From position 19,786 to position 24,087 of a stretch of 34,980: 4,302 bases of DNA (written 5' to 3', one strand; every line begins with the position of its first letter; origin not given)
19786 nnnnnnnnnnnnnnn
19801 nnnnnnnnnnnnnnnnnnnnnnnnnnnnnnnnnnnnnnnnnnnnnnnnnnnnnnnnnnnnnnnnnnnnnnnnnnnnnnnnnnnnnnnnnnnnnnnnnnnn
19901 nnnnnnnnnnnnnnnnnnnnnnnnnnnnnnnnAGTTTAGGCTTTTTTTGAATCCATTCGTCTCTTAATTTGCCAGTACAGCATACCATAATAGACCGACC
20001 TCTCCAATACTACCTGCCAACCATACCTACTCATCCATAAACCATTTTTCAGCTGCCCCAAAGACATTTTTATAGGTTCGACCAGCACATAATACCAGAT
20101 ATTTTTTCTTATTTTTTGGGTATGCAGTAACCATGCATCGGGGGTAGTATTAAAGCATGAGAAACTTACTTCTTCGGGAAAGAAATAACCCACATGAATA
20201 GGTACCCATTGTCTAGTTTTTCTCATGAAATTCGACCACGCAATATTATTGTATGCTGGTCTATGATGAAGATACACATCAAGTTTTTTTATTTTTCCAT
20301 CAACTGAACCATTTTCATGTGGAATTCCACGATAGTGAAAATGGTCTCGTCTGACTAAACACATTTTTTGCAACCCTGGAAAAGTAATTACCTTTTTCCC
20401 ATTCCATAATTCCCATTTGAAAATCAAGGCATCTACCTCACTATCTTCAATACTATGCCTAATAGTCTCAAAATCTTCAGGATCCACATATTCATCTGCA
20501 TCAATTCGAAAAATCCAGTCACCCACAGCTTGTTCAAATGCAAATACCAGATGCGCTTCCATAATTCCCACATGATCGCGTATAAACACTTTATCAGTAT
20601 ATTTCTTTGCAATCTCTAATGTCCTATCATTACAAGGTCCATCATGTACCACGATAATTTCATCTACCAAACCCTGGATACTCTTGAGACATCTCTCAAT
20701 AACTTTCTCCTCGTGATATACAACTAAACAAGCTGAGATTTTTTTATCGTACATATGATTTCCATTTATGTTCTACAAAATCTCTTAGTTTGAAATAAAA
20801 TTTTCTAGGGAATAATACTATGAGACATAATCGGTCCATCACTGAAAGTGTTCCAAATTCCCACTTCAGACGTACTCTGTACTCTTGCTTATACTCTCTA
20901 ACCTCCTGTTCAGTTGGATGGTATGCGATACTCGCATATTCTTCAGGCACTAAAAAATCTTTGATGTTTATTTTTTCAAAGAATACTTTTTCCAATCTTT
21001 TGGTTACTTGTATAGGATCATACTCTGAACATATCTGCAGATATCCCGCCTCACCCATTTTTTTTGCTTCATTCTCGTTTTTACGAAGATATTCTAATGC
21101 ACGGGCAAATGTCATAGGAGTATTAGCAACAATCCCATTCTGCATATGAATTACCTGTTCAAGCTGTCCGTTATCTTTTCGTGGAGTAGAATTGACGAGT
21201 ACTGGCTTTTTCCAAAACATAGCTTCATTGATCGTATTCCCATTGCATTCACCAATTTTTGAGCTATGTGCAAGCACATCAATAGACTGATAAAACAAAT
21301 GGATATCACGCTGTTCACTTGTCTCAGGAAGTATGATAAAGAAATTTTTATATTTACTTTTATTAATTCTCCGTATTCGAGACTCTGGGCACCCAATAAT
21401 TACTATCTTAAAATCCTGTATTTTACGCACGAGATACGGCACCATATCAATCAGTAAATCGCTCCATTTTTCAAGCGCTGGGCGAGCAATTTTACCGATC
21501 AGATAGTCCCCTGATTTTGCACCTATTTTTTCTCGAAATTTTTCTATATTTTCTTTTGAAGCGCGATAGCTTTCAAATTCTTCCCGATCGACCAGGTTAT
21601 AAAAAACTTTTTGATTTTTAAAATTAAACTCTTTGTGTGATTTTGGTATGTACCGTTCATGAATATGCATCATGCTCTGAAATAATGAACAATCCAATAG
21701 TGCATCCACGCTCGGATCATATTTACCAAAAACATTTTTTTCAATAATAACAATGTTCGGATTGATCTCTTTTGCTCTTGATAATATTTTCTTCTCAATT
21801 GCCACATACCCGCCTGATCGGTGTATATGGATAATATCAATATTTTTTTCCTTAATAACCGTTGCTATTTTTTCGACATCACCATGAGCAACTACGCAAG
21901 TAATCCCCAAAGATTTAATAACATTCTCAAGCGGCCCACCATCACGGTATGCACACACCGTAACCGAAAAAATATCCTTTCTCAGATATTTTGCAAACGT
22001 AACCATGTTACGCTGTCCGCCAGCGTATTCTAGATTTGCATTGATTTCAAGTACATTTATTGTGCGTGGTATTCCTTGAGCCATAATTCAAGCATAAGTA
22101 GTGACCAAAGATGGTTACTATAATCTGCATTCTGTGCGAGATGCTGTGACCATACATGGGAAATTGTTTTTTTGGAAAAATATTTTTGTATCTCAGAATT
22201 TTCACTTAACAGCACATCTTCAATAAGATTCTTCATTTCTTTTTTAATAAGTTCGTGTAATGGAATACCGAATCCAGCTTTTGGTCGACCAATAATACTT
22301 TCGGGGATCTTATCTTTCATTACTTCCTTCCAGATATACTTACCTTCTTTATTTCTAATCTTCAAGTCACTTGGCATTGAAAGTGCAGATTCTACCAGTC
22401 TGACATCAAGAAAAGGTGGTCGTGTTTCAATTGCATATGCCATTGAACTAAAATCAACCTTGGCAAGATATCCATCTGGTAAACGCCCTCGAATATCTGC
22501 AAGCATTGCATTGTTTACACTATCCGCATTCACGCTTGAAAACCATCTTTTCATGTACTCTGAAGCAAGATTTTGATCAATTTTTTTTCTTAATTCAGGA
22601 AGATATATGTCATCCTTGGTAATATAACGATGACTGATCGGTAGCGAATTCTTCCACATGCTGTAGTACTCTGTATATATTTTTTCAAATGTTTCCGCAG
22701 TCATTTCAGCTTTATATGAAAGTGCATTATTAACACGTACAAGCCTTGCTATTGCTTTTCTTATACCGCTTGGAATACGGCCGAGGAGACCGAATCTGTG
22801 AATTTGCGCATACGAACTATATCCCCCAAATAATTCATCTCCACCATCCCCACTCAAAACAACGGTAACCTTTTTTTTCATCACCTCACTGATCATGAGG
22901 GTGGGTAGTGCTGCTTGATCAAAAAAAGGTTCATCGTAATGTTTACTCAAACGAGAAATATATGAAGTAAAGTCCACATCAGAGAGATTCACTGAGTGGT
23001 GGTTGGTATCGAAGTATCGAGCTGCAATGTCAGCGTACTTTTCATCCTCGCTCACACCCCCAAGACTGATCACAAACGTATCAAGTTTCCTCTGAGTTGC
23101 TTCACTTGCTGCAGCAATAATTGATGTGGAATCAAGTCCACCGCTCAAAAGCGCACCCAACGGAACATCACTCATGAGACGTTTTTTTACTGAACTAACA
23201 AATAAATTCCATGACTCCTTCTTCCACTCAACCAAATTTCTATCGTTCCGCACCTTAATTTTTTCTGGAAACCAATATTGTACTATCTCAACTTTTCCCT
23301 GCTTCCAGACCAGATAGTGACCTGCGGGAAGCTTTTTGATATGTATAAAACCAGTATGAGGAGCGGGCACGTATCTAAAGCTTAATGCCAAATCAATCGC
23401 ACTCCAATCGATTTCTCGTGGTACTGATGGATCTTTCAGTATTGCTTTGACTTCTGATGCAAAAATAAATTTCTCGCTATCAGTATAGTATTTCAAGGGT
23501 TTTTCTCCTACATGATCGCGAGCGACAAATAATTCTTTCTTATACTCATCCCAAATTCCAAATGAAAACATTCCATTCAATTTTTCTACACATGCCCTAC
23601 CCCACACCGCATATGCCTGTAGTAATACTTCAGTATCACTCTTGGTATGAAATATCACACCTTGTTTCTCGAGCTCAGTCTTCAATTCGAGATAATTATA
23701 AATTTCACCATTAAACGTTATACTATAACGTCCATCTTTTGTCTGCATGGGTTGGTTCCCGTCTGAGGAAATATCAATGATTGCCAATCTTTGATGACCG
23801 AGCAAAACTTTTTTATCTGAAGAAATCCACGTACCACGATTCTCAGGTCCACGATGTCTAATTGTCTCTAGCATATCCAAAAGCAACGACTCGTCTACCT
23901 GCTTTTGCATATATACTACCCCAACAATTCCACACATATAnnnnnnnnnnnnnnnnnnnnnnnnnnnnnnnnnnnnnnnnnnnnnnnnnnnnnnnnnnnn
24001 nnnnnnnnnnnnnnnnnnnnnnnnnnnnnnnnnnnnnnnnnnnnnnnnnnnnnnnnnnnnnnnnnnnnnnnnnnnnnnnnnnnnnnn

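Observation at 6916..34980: Hybrid glycan-assembly island: Wzx/PGT repeat-unit pathway interleaved with four Dpm1-like lipid-sugar synthases and multiple GT-C enzymes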

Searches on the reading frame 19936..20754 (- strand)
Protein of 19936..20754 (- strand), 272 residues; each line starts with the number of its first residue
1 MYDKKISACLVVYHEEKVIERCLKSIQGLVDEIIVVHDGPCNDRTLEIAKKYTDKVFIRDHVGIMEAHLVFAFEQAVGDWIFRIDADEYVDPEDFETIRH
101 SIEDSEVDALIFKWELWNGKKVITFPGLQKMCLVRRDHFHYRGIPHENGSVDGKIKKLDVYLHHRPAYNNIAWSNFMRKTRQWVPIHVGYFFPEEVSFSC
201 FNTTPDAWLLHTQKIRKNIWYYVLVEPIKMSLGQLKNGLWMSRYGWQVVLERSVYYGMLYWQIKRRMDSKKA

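Call 5: search_protein_families(library=pfam, proteins=[window:19936-20754:-], max_evalue=0.01)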
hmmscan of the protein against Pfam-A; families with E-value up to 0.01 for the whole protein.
window:19936-20754:- (272 aa): 3 families
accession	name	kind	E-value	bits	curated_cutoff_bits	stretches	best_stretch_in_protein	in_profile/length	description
PF00535.33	Glycos_transf_2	-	4.8e-19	69.3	23.3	1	7-129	1-130/168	Glycosyl transferase family 2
PF13704.12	Glyco_tranf_2_4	-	3.9e-06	27.7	27.5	1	15-95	3-89/98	Glycosyl transferase family 2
PF13641.12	Glyco_tranf_2_3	-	0.006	17.1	27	0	11-125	8-134/230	Glycosyltransferase like family 2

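Call 40: search_protein_families(library=ncbifam, proteins=[window:19936-20754:-], max_evalue=0.000001)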
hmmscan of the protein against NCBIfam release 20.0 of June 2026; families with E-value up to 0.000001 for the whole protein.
window:19936-20754:- (272 aa): 2 families
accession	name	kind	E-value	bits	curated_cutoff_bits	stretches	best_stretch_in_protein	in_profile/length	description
TIGR04195.1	S_glycosyl_SunS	equivalog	1.6e-08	33.8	350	1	6-91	59-145/421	SunS family peptide S-glycosyltransferase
TIGR04283.1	glyco_like_mftF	equivalog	4.1e-07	29.8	182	1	10-120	5-115/221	TIGR04283 family arsenosugar biosynthesis glycosyltransferase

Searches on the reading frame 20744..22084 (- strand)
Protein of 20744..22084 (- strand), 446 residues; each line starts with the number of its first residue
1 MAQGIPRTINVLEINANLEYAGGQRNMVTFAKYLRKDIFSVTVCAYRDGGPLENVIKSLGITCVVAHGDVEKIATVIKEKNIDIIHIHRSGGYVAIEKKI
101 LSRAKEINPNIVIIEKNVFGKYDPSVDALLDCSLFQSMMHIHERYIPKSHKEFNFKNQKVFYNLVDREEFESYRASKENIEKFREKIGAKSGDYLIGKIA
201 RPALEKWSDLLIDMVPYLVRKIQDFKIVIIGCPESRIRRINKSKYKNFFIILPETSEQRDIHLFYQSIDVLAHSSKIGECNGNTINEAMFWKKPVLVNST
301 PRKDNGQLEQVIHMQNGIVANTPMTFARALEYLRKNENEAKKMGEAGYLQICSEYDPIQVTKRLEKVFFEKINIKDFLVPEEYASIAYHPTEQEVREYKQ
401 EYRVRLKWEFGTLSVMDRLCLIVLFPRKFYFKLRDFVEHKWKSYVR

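Call 6: search_protein_families(library=pfam, proteins=[window:20744-22084:-], max_evalue=0.01)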
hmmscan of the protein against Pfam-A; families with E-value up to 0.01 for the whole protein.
window:20744-22084:- (446 aa): 3 families
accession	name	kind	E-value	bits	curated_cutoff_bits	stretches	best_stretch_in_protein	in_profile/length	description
PF00534.26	Glycos_transf_1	-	2.6e-16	60.1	26.4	1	180-348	2-170/172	Glycosyl transferases group 1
PF13692.12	Glyco_trans_1_4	-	2.8e-11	44.3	27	1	202-335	12-141/142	Glycosyl transferases group 1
PF13439.12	Glyco_transf_4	-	0.0017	18.8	28.5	1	22-95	3-88/170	Glycosyltransferase Family 4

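Call 40: search_protein_families(library=ncbifam, proteins=[window:20744-22084:-], max_evalue=0.000001)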
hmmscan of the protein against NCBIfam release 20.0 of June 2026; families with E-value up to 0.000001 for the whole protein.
window:20744-22084:- (446 aa): 2 families
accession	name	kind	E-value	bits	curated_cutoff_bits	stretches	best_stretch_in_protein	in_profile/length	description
TIGR03088.1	stp2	hypoth_equivalog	2.2e-07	30.2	409.05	0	158-368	162-370/374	TIGR03088 family PEP-CTERM/XrtA system glycosyltransferase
NF049988.1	MGlcDAGSynMgs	equivalog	8.1e-07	28.7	400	0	173-368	193-384/398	alpha-monoglucosyldiacylglycerol synthase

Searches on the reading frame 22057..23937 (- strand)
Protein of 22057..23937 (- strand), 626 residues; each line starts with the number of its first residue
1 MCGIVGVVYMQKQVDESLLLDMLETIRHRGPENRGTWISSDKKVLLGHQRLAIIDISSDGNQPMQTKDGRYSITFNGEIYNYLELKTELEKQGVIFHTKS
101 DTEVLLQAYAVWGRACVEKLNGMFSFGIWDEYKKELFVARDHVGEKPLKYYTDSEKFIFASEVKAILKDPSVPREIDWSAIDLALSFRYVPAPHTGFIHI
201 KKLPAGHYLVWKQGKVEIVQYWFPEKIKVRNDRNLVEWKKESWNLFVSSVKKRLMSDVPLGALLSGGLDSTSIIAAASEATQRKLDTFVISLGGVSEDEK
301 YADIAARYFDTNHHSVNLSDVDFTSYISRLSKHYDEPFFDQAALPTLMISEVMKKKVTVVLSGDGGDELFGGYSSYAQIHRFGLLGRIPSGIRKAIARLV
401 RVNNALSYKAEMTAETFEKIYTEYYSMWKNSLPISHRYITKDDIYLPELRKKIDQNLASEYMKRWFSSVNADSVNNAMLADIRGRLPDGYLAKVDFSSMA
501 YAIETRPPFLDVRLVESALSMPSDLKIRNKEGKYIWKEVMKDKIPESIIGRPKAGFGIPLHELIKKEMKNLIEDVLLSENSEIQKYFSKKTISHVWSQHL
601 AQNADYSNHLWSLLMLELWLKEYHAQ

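Call 6: search_protein_families(library=pfam, proteins=[window:22057-23937:-], max_evalue=0.01)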
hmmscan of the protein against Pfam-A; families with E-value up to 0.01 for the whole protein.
window:22057-23937:- (626 aa): 4 families
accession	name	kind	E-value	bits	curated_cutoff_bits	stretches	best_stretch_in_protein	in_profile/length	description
PF00733.27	Asn_synthase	-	2.5e-85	287.7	21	1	245-621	5-354/354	Asparagine synthase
PF13537.11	GATase_7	-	1e-45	155.1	25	1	48-167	1-122/123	Glutamine amidotransferase domain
PF13522.11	GATase_6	-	1.6e-45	154.7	27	1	31-162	1-130/130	Glutamine amidotransferase domain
PF12481.13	DUF3700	-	0.00036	20.5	27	1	115-168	124-177/228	Aluminium induced protein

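Call 11: find_encoding_contigs(protein=window:22057-23937:-, flank=10000, max_places=6)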
Protein window:22057-23937:- (626 aa): no gene with exactly this product is on record in the collection.

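Call 28: search_protein_families(library=ncbifam, proteins=[window:22057-23937:-], max_evalue=0.00001)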
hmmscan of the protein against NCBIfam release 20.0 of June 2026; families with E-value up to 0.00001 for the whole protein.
window:22057-23937:- (626 aa): 9 families
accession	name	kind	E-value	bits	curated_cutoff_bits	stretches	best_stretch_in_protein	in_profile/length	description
TIGR03108.1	eps_aminotran_1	hypoth_equivalog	7.1e-149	497.3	816.9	1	1-621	1-626/628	XrtA/PEP-CTERM system amidotransferase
TIGR01536.1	asn_synth_AEB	equivalog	3.1e-136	455.4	267.1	1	2-556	1-517/517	asparagine synthase (glutamine-hydrolyzing)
TIGR03104.1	trio_amidotrans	equivalog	1.7e-123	412.9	570.1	2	1-379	1-386/589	N-acetylglutaminylglutamine amidotransferase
NF006949.0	PRK09431.1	equivalog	9e-92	308.4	499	3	1-168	1-167/554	asparagine synthase B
NF033535.1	lass_lactam_cya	exception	2.6e-87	293.9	525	2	1-369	1-375/668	lasso peptide isopeptide bond-forming cyclase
NF033561.1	macrolact_Ik_Al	subfamily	1.6e-16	60.1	300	1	192-552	150-488/561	albusnodin/ikarugamycin family macrolactam cyclase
TIGR01134.1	purF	equivalog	4.3e-13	49.4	350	1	44-166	66-199/432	amidophosphoribosyltransferase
NF001484.0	PRK00331.1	subfamily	2.5e-12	46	381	1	42-168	65-200/601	isomerizing glutamine--fructose-6-phosphate transaminase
TIGR01135.1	glmS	equivalog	8.4e-11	41.1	418.05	1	42-168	64-199/607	glutamine--fructose-6-phosphate transaminase (isomerizing)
